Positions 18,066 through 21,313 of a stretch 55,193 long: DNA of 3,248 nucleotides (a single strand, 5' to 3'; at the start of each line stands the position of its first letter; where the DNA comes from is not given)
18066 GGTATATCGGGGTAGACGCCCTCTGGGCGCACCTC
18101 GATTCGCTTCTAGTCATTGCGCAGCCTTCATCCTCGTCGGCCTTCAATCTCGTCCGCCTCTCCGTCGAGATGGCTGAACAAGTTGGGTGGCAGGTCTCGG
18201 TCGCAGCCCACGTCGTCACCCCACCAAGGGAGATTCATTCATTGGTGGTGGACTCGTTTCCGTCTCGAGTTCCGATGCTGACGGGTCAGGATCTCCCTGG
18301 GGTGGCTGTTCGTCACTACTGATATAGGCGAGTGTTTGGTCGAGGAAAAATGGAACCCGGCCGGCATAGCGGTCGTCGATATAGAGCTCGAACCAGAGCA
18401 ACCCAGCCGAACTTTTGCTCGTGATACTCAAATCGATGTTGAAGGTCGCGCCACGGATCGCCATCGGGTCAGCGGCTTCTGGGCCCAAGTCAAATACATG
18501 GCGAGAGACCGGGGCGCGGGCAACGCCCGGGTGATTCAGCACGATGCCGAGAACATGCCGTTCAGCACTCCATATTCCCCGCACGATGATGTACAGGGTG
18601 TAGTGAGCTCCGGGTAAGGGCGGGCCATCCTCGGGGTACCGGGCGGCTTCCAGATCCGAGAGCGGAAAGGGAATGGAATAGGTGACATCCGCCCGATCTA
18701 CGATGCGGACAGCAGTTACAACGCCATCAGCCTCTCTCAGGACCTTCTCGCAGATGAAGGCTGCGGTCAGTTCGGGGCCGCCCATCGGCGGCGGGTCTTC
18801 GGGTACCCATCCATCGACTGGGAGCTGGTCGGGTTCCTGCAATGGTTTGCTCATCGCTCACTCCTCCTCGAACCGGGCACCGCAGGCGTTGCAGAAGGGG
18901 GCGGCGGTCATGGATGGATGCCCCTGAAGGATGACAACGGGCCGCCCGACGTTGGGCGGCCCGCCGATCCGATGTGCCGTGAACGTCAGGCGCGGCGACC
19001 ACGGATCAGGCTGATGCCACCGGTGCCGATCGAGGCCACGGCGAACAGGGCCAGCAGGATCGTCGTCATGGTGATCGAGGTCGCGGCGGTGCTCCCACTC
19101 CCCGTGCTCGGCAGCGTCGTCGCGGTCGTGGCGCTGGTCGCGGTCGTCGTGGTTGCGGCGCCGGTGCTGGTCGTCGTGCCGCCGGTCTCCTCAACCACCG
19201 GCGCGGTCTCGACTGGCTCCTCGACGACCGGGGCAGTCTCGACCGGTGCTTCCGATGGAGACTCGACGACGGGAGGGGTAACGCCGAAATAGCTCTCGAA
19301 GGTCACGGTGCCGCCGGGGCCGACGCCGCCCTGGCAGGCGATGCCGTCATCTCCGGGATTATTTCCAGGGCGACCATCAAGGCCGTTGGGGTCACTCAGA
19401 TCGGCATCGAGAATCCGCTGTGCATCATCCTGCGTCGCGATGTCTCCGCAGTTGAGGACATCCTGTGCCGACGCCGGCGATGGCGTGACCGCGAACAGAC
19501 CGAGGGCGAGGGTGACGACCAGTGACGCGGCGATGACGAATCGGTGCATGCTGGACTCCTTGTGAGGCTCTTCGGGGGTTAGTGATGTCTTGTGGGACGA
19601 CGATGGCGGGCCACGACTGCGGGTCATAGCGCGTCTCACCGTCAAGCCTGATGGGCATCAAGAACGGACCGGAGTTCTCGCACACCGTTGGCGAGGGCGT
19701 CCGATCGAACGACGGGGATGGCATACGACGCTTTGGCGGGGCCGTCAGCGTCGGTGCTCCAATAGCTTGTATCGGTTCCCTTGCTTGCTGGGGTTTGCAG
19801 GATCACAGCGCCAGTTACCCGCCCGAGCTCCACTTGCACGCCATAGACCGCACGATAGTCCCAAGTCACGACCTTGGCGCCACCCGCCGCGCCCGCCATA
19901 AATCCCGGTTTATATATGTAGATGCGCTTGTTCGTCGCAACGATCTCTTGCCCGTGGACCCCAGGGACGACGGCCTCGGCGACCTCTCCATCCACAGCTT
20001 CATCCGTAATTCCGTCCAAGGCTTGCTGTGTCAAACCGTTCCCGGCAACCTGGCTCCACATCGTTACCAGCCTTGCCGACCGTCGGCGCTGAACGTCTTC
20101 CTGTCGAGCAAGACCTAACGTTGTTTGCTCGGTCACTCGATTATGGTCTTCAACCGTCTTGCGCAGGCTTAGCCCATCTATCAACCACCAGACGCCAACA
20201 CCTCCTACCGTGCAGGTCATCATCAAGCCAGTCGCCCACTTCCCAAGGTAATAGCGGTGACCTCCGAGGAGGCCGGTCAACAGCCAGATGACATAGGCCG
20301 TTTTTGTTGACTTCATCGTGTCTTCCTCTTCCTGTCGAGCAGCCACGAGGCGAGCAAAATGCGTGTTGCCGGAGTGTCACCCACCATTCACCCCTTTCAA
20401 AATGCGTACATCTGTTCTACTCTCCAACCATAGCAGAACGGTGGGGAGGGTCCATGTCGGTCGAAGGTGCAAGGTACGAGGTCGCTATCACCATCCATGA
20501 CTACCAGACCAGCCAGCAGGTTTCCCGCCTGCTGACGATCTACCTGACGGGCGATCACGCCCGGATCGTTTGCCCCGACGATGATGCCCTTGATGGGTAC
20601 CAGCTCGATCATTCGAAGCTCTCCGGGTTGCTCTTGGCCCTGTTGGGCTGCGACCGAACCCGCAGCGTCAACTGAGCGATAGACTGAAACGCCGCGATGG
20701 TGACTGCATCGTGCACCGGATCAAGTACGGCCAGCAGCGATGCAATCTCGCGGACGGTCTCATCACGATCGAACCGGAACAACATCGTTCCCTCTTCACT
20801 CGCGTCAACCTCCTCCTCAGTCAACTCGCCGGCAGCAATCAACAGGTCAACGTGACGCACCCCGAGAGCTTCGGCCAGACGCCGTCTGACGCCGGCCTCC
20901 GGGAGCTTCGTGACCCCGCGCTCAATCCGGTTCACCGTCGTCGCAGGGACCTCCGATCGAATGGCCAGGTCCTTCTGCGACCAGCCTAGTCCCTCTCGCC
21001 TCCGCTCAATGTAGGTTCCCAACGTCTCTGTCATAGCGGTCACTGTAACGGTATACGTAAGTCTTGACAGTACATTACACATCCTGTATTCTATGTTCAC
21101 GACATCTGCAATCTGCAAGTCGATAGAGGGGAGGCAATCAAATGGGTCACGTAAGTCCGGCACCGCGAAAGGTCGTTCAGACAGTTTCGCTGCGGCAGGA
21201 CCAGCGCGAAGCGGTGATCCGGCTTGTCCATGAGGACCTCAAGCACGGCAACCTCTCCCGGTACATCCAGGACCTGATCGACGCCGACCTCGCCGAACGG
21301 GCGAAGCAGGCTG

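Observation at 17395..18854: Antisense-embedded gene triad with overlapping start codons: candidate novel toxin/immunity or abortive-infection unit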

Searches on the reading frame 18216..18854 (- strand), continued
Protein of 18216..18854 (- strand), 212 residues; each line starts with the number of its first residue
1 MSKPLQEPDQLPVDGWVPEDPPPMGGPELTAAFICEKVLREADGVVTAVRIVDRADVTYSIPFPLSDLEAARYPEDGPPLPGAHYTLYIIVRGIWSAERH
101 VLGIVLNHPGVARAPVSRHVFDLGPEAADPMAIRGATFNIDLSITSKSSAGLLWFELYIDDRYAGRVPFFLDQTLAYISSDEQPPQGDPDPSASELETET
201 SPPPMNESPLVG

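Call 92: find_encoding_contigs(protein=P0030, flank=7000, max_places=3)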
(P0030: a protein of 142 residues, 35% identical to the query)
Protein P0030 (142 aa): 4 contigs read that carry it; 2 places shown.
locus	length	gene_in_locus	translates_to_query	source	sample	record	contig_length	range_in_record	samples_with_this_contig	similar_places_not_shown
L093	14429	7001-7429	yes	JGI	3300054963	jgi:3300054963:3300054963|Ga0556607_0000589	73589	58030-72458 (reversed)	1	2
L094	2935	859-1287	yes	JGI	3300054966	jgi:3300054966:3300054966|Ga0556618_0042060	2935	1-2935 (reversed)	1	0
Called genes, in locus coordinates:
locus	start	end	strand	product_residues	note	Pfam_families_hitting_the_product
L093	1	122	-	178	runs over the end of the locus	PF02870:Methyltransf_1N (weak), PF01035:DNA_binding_1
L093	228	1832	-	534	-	PF16216:GxGYxYP_N (weak), PF20957:GxGYxYP_N_2nd, PF20958:GxGYxYP_N_3rd, PF14323:GxGYxYP_C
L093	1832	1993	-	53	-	-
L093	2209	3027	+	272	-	PF01828:Peptidase_A4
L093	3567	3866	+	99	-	-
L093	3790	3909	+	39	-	-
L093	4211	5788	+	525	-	PF00171:Aldedh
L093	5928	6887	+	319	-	PF19583:ODP (weak), PF00753:Lactamase_B, PF12706:Lactamase_B_2 (weak)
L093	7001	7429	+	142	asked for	PF22091:DUF6941 (weak)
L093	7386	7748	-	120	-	-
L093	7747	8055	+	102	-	-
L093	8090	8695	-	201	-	PF25084:LbH_EIF2B (weak), PF14602:Hexapep_2 (faint), PF25087:GMPPB_C (weak), PF00132:Hexapep (weak)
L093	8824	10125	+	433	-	PF03721:UDPG_MGDP_dh_N, PF03446:NAD_binding_2, PF00984:UDPG_MGDP_dh, PF03720:UDPG_MGDP_dh_C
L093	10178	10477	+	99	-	PF01381:HTH_3 (weak)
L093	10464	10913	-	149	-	PF02681:DUF212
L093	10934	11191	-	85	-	PF02609:Exonuc_VII_S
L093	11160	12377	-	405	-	PF13742:tRNA_anti_2, PF01336:tRNA_anti-codon, PF02601:Exonuc_VII_L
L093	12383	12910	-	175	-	PF13375:RnfC_N (faint), PF00364:Biotin_lipoyl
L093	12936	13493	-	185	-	PF08207:EFP_N, PF01132:EFP, PF09285:Elong-fact-P_C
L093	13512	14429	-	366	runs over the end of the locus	PF01321:Creatinase_N, PF00557:Peptidase_M24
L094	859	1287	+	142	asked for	PF22091:DUF6941 (weak)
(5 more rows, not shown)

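Call 93: find_encoding_contigs(protein=P0028, flank=7000, max_places=3)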
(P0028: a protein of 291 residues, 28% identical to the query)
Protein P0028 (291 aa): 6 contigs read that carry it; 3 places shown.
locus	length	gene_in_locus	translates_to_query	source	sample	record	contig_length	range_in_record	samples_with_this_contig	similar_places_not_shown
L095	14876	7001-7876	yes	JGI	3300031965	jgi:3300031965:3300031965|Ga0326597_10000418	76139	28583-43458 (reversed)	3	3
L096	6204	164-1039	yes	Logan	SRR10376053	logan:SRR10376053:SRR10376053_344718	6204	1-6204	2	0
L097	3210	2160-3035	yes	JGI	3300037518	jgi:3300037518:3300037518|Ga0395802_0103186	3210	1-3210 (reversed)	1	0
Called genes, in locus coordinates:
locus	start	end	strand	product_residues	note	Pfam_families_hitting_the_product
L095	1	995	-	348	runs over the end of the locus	-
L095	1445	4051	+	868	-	PF01844:HNH (weak), PF05496:RuvB_N, PF13191:AAA_16 (weak), PF00004:AAA, PF07728:AAA_5, PF17864:AAA_lid_4, PF05491:WHD_RuvB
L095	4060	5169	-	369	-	PF01011:PQQ (faint), PF13570:Beta-prop_ACSF4, PF25293:Beta-prop_EMC1_N (faint), PF13360:PQQ_2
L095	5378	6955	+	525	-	PF01839:FG-GAP (faint), PF13517:FG-GAP_3 (weak)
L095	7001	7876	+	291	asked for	PF22091:DUF6941 (weak)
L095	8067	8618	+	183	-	-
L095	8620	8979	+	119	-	-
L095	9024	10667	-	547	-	PF02985:HEAT (faint), PF03130:HEAT_PBS (faint), PF13513:HEAT_EZ (faint), PF13646:HEAT_2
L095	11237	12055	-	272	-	-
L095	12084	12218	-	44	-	-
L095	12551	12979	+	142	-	PF00011:HSP20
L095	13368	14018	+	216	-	PF14344:DUF4397 (weak)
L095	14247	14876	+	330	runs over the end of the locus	PF01073:3Beta_HSD, PF01370:Epimerase, PF07993:NAD_binding_4 (faint), PF16363:GDP_Man_Dehyd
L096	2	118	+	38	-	?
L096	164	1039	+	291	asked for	PF22091:DUF6941 (weak)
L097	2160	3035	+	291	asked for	PF22091:DUF6941 (weak)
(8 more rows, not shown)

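Call 94: find_encoding_contigs(protein=P0027, flank=7000, max_places=3)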
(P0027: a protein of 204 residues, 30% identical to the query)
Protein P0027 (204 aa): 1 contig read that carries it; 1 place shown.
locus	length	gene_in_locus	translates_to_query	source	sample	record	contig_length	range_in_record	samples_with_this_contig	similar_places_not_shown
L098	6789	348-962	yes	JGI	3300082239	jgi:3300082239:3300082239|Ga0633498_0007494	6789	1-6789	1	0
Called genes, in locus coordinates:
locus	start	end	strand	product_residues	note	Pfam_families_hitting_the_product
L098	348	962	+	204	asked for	PF22091:DUF6941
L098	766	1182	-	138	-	-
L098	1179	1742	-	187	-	-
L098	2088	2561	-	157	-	-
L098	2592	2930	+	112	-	-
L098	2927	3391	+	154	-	-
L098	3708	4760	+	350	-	PF00589:Phage_integrase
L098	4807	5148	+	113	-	-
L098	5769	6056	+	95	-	PF13560:HTH_31 (weak), PF01381:HTH_3 (weak)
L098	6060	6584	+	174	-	-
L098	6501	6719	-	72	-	-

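Call 96: search_protein_families(library=padloc, proteins=[L084:1-378:+, L084:2124-2942:+, L089:6858-7295:+, L089:7313-7876:+, L091:3591-4775:+, L091:2501-3061:-, L098:1179-1739:-, L098:2088-2558:-, L084:2945-3382:-, L089:9768-10085:-], max_evalue=0.01)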
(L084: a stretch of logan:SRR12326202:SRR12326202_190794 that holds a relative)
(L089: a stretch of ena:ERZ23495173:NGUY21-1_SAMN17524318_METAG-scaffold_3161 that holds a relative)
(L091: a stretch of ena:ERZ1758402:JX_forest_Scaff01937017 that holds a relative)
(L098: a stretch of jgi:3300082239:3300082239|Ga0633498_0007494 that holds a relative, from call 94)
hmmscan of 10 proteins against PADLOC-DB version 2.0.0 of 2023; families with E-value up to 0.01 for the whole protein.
L084:1-378:+ (125 aa): 0 families

L084:2124-2942:+ (273 aa): 3 families
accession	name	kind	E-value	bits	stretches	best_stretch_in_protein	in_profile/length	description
PDLC04508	PDC-M19B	-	4e-52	175.3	1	16-272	4-262/269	-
PDLC04506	PDC-M19B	-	2.5e-28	97.2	1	14-216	8-234/236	-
PDLC04507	PDC-M19B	-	2.8e-24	84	1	15-272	5-241/252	-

L089:6858-7295:+ (146 aa): 4 families
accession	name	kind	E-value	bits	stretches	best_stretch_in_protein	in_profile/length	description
PDLC04686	PDC-M50A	-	1.3e-27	94.7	1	15-142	6-129/134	-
PDLC04685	PDC-M50A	-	2.9e-20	70.9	1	15-140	6-125/130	-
PDLC04687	PDC-M50A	-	2.5e-19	67.7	1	10-144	8-139/144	-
PDLC04684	PDC-M50A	-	1e-15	56.5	1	4-138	4-133/159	-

L089:7313-7876:+ (188 aa): 6 families
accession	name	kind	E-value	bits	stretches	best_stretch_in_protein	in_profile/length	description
PDLC04688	PDC-M50B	-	5.5e-12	44.2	1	7-161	3-159/162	-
PDLC00431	ThsB1|ThsB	-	1.6e-10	39.6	1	7-160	3-159/162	TIR-like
PDLC00418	ThsB1|ThsB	-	1.3e-08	32.9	1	6-88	4-88/155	TIR-like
PDLC00433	ThsB1|ThsB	-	6.2e-08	30.8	1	7-92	3-88/164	TIR-like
PDLC00428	ThsB1|ThsB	-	2e-07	29.6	1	19-111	26-128/219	TIR-like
PDLC00438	ThsB1|ThsB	-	0.0023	15.9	1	8-78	4-73/206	TIR-like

L091:3591-4775:+ (395 aa): 116 families (the best 25 are shown)
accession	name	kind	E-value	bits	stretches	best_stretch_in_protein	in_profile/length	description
PDLC03878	NsnB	-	1.2e-29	102.2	1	3-389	2-284/345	-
PDLC02979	AriA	-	1.9e-24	85.2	2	1-54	1-55/373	-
PDLC04707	PDC-M55A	-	1.3e-20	71.8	2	218-389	182-352/421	-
PDLC02358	Old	-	1.2e-19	68.5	2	1-51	2-53/578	Old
PDLC04178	HEC-01A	-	4.2e-19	66.9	2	2-57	8-66/399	-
PDLC02980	AriA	-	2.4e-18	65.1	2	306-386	238-303/304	-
PDLC04175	HEC-01A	-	1.2e-17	62.1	2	2-56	5-58/363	-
PDLC00067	GajA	-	7.5e-15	52.4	2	3-46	5-48/604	AAA ATPase domain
PDLC04148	HEC-03B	-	2.7e-14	51.1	2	3-49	2-48/458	-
PDLC04135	mad3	-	3.9e-14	51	1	2-85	1-83/374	mads_3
PDLC04389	PDC-M07A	-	4.3e-14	50.3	1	2-54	5-57/443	-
PDLC00069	GajA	-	9.2e-14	48.8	2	3-56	3-57/687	AAA ATPase domain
PDLC00278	PtuA1|PtuA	-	1e-13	49.4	2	1-52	1-53/436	AAA ATPase domain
PDLC00077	GajA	-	1.3e-13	48.5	2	1-49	1-51/616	AAA ATPase domain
PDLC00271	PtuA1|PtuA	-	1.4e-13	49.2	2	1-52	1-53/421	AAA ATPase domain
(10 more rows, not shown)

L091:2501-3061:- (186 aa): 0 families

L098:1179-1739:- (186 aa): 0 families

L098:2088-2558:- (156 aa): 0 families

L084:2945-3382:- (146 aa): 4 families
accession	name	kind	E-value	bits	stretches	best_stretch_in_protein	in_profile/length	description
PDLC04505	PDC-M19A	-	7.5e-35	118.8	1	7-142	150-290/294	-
PDLC04504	PDC-M19A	-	4.2e-22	76.6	1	9-136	92-222/234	-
PDLC04657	PDC-M45B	-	4.9e-19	66.7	1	6-145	4-142/204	-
PDLC04658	PDC-M45C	-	1.4e-15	55.4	1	7-138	2-135/145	-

L089:9768-10085:- (105 aa): 0 families

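Call 101: search_protein_families(library=pfam, proteins=[L091:2501-3061:-, L098:1179-1739:-, L098:766-1179:-, L091:2142-2501:-, L098:2088-2558:-, L098:2592-2927:+, L098:2927-3388:+, L093:7747-8052:+, L093:7389-7748:-, L095:8067-8615:+], max_evalue=0.1)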
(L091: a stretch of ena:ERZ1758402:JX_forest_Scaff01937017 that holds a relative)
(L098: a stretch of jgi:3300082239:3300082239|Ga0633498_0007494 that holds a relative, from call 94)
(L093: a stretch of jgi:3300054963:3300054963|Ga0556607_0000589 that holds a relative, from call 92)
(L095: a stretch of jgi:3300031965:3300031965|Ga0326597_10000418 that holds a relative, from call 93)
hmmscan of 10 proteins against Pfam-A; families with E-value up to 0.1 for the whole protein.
L091:2501-3061:- (186 aa): 2 families
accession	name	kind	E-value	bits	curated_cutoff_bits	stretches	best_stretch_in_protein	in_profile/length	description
PF00583.31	Acetyltransf_1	-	0.06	14.1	20.7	1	74-154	25-113/116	Acetyltransferase (GNAT) family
PF20661.2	SutA-RBD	-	0.072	12.9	29.3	0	18-32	10-24/35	SutA RNAP-binding domain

L098:1179-1739:- (186 aa): 0 families

L098:766-1179:- (137 aa): 0 families

L091:2142-2501:- (119 aa): 0 families

L098:2088-2558:- (156 aa): 1 family
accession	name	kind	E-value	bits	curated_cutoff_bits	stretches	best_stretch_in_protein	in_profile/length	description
PF02734.22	Dak2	-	0.068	13.5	27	0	69-141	79-152/174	DAK2 domain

L098:2592-2927:+ (112 aa): 5 families
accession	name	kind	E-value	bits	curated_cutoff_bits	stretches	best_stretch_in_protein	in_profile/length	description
PF02208.21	Sorb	-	0.011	15.8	27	1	26-36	23-33/42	Sorbin homologous domain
PF18570.6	Nup54_57_C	-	0.032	14.3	25.6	0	77-90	14-27/29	NUP57/Nup54 C-terminal domain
PF01634.23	HisG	-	0.052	13.9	25.5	1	52-99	62-110/158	ATP phosphoribosyltransferase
PF22905.2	Hydro_N_hd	-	0.062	13.7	27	1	46-98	87-140/195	Hydrolase N-terminal helical domain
PF09722.15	Xre_MbcA_ParS_C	-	0.086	13.3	24.5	0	35-59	26-50/51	Antitoxin Xre/MbcA/ParS C-terminal toxin-binding domain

L098:2927-3388:+ (154 aa): 0 families

L093:7747-8052:+ (102 aa): 0 families

L093:7389-7748:- (120 aa): 0 families

L095:8067-8615:+ (183 aa): 0 families

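Call 115: search_dna_similar(query=L093:7747-8052:+, collection=plasmids, mode=protein, max_evalue=0.01, max_rows=15)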
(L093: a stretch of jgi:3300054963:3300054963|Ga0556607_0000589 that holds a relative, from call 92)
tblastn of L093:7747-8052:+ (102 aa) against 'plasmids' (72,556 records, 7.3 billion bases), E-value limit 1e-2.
No match.

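Call 116: search_dna_similar(query=L089:8863-9180:+, collection=phages, mode=protein, max_evalue=0.01, max_rows=15)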
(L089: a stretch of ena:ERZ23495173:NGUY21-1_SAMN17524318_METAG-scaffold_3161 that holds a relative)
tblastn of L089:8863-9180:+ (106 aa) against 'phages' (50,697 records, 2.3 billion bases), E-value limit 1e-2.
No match.

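Call 117: search_dna_similar(query=P0030, collection=plasmids, mode=protein, max_evalue=0.001, max_rows=20)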
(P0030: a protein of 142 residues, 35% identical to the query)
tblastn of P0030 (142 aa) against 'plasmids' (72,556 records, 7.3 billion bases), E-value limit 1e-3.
No match.

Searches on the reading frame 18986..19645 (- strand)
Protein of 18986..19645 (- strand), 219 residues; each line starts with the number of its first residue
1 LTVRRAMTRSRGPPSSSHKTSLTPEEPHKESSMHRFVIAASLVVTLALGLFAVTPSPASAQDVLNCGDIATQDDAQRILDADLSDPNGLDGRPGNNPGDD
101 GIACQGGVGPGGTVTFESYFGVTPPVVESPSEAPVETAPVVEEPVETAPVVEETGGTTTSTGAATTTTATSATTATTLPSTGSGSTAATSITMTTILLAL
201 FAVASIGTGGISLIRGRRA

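Call 5: search_protein_families(library=pfam, proteins=[window:18986-19645:-], max_evalue=0.1)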
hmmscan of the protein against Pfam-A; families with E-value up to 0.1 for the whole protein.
window:18986-19645:- (219 aa): 0 families

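Call 6: search_protein_families(library=phrogs, proteins=[window:18986-19645:-], max_evalue=0.1)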
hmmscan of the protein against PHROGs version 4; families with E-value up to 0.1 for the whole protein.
window:18986-19645:- (219 aa): 1 family
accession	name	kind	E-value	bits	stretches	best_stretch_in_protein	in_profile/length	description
phrog_27159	-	unknown function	0.059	14.6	0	33-81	1-49/138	-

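Call 14: search_protein_families(library=padloc, proteins=[window:18986-19645:-], max_evalue=1)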
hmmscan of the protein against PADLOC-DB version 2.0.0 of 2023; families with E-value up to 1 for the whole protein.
window:18986-19645:- (219 aa): 0 families

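Call 15: search_protein_families(library=ncbifam, proteins=[window:18986-19645:-], max_evalue=1)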
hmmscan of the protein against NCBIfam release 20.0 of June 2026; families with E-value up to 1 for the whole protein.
window:18986-19645:- (219 aa): 2 families
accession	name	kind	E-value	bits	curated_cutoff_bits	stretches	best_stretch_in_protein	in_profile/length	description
NF058571.1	GVDTG_CTERM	domain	0.044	14.1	29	1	181-215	8-42/44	GVDTG sorting domain-containing protein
TIGR03943.1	TIGR03943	equivalog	0.11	11.8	88.8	1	24-76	44-98/221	TIGR03943 family putative permease subunit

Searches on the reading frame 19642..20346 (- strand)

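Call 5: search_protein_families(library=pfam, proteins=[window:19642-20346:-], max_evalue=0.1)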
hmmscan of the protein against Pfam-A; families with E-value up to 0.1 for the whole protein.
window:19642-20346:- (234 aa): 1 family
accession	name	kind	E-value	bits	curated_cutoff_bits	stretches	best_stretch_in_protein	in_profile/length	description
PF05154.21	TM2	-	3.3e-14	53.2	27.9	1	12-58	3-50/51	TM2 domain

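Call 6: search_protein_families(library=phrogs, proteins=[window:19642-20346:-], max_evalue=0.1)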
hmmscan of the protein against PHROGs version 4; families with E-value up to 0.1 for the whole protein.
window:19642-20346:- (234 aa): 8 families
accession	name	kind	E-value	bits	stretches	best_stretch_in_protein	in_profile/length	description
phrog_8793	-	unknown function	1.2e-13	52.3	1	11-75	1-65/81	-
phrog_10772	-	unknown function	3.5e-11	44.2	1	11-76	1-68/82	-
phrog_22651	-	unknown function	3.8e-09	37.8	1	11-84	1-74/111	-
phrog_10292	-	unknown function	1.8e-06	29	1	10-61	33-84/136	-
phrog_32725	-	unknown function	2.6e-05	25.3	1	5-69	27-89/106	-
phrog_27357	-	unknown function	0.0043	18.4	1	6-67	29-91/112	-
phrog_29656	-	unknown function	0.013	16.5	1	1-37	14-50/136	-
phrog_33416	-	unknown function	0.097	14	0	36-65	11-40/66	-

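Call 14: search_protein_families(library=padloc, proteins=[window:19642-20346:-], max_evalue=1)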
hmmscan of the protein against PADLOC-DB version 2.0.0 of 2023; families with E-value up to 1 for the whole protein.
window:19642-20346:- (234 aa): 0 families

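Call 15: search_protein_families(library=ncbifam, proteins=[window:19642-20346:-], max_evalue=1)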
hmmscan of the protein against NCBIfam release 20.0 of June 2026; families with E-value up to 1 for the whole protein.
window:19642-20346:- (234 aa): 0 families

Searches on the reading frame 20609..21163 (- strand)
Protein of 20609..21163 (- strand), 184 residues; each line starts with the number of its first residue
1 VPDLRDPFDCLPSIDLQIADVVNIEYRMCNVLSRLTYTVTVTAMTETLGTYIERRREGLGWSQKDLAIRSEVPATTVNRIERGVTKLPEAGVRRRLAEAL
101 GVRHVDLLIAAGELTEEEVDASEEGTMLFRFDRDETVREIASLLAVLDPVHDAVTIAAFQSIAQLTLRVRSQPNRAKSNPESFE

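Call 5: search_protein_families(library=pfam, proteins=[window:20609-21163:-], max_evalue=0.1)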
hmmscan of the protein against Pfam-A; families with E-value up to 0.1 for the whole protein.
window:20609-21163:- (184 aa): 7 families
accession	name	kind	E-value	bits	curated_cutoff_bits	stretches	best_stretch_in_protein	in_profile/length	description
PF13560.12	HTH_31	-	2.7e-10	40.9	27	1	48-103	2-57/64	Helix-turn-helix domain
PF01381.28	HTH_3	-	7.5e-09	35.9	23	1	52-106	1-54/55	Helix-turn-helix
PF12844.13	HTH_19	-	0.00055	20.2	30.2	1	53-111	5-62/64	Helix-turn-helix domain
PF13413.12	HTH_25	-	0.0019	18.4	24.6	1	53-102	3-57/62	Helix-turn-helix domain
PF13744.12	HTH_37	-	0.0037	17.5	27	1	48-83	19-54/80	Helix-turn-helix domain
PF13443.12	HTH_26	-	0.055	14.2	22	0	60-109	10-59/63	Cro/C1-type HTH DNA-binding domain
PF04545.22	Sigma70_r4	-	0.08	12.9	24.1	0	54-82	15-42/50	Sigma-70, region 4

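Call 6: search_protein_families(library=phrogs, proteins=[window:20609-21163:-], max_evalue=0.1)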
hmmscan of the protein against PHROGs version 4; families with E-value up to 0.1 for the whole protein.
window:20609-21163:- (184 aa): 24 families
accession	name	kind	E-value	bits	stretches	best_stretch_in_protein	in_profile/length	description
phrog_3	-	transcription regulation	8.4e-10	40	1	40-122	81-160/430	transcriptional repressor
phrog_8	-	transcription regulation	2.7e-09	37.9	1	49-144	160-253/346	transcriptional regulator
phrog_4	-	transcription regulation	4.4e-09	36.8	1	38-131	132-205/400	transcriptional repressor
phrog_5823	-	transcription regulation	7.4e-09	36.2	1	44-116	3-74/404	transcriptional regulator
phrog_6288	-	unknown function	1e-07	32.9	1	41-100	23-82/322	-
phrog_2328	-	transcription regulation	6.8e-07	30.1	1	47-112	15-79/128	transcriptional repressor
phrog_3949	-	transcription regulation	1.4e-06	29.5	1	43-121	8-86/161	transcriptional repressor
phrog_1373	-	transcription regulation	9e-06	26.8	1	48-122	64-137/166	transcriptional regulator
phrog_955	-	DNA, RNA and nucleotide metabolism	4e-05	24.4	1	37-89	14-66/142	HTH DNA binding protein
phrog_2967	-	transcription regulation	7.6e-05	23.3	1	44-112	7-74/225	transcriptional regulator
phrog_7241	-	transcription regulation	9.8e-05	23.4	1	52-107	66-120/122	transcriptional regulator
phrog_5301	-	transcription regulation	0.00011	23.4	1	45-141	7-103/132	transcriptional repressor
phrog_2439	-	transcription regulation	0.00034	20.6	1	46-155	6-106/367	transcriptional regulator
phrog_2104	-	unknown function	0.0012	20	1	51-96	43-87/103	-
phrog_16278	-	DNA, RNA and nucleotide metabolism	0.0021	19.5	1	62-172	16-123/170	HTH DNA binding protein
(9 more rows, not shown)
